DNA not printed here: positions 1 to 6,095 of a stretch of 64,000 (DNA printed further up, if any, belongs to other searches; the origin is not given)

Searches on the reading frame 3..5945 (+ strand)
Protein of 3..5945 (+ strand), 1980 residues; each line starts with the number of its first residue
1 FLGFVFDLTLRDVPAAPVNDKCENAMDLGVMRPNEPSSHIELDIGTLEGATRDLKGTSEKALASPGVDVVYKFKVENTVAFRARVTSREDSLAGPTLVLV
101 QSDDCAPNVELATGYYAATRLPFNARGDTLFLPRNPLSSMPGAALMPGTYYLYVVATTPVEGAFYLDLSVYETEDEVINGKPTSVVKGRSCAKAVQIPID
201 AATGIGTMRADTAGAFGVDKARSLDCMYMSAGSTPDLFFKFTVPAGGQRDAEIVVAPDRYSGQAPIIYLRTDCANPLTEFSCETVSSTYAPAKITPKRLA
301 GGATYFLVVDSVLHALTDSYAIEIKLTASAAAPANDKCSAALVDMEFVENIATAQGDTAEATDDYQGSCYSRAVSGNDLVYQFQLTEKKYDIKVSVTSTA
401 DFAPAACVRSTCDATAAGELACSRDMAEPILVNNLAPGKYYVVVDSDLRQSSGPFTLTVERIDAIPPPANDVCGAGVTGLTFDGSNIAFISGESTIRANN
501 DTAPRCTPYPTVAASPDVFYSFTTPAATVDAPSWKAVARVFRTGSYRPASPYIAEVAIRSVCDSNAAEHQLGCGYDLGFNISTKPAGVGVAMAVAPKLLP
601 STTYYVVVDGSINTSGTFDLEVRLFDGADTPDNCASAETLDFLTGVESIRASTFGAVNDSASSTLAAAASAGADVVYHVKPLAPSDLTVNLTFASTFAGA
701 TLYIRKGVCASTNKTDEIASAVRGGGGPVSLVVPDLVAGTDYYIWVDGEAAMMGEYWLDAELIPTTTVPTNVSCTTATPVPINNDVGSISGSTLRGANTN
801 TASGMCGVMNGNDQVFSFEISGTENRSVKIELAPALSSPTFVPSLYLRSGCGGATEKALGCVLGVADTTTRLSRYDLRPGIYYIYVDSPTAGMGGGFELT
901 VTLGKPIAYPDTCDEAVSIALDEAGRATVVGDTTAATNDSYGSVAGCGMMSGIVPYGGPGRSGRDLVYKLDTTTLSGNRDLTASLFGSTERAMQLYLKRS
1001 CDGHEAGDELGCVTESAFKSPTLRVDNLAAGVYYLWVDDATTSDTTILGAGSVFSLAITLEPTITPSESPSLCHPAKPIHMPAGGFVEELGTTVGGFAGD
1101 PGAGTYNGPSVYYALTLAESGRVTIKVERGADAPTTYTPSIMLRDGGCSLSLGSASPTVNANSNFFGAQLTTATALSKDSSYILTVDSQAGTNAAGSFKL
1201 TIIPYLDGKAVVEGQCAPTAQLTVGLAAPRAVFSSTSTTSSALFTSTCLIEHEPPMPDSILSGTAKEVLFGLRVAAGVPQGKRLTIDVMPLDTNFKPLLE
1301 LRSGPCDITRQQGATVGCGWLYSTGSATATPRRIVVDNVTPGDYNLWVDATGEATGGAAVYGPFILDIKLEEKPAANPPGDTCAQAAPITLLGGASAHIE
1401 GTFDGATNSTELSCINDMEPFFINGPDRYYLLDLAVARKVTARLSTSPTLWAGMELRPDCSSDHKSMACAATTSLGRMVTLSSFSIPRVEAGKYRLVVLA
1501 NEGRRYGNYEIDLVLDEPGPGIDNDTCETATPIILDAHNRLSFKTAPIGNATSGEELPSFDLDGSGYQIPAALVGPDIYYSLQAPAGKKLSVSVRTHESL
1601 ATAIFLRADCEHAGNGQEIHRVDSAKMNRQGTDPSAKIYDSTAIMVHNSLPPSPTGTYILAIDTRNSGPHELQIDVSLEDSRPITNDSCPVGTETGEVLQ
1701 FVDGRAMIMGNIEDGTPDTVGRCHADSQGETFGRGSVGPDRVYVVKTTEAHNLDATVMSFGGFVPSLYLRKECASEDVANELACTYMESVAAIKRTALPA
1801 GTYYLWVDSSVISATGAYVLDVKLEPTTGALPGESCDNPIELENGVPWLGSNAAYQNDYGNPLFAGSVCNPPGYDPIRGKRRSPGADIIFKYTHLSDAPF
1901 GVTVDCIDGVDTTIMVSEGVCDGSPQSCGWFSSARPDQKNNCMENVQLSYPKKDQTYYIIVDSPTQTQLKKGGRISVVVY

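Call 6: search_protein_families(library=pfam, proteins=[window:3-5945:+], max_evalue=1)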
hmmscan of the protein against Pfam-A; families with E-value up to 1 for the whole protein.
window:3-5945:+ (1980 aa): 4 families
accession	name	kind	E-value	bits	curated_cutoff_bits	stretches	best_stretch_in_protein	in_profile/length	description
PF23759.1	GBD_T9SS_assoc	-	5.9e-16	59.2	27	1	334-443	1-100/116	Galactose binding domain-like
PF04151.21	PPC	-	0.0019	19.5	25.9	0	380-446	4-70/70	Bacterial pre-peptidase C-terminal domain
PF14686.12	fn3_3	-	0.059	13.6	24.4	1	1483-1503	36-56/75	Polysaccharide lyase family 4, domain II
PF10342.15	Kre9_KNH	-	0.3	12.3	24.6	0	698-744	26-73/94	Kre9/KNH-like N-terminal Ig-like domain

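Call 27: search_protein_families(library=ncbifam, proteins=[window:3-5945:+], max_evalue=0.1)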
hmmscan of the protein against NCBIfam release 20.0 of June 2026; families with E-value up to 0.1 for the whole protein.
window:3-5945:+ (1980 aa): 1 family
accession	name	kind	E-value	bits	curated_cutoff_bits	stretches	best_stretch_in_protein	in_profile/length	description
NF041539.1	choice_anch_R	domain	0.0055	16.7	30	0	597-624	90-115/155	choice-of-anchor R domain-containing protein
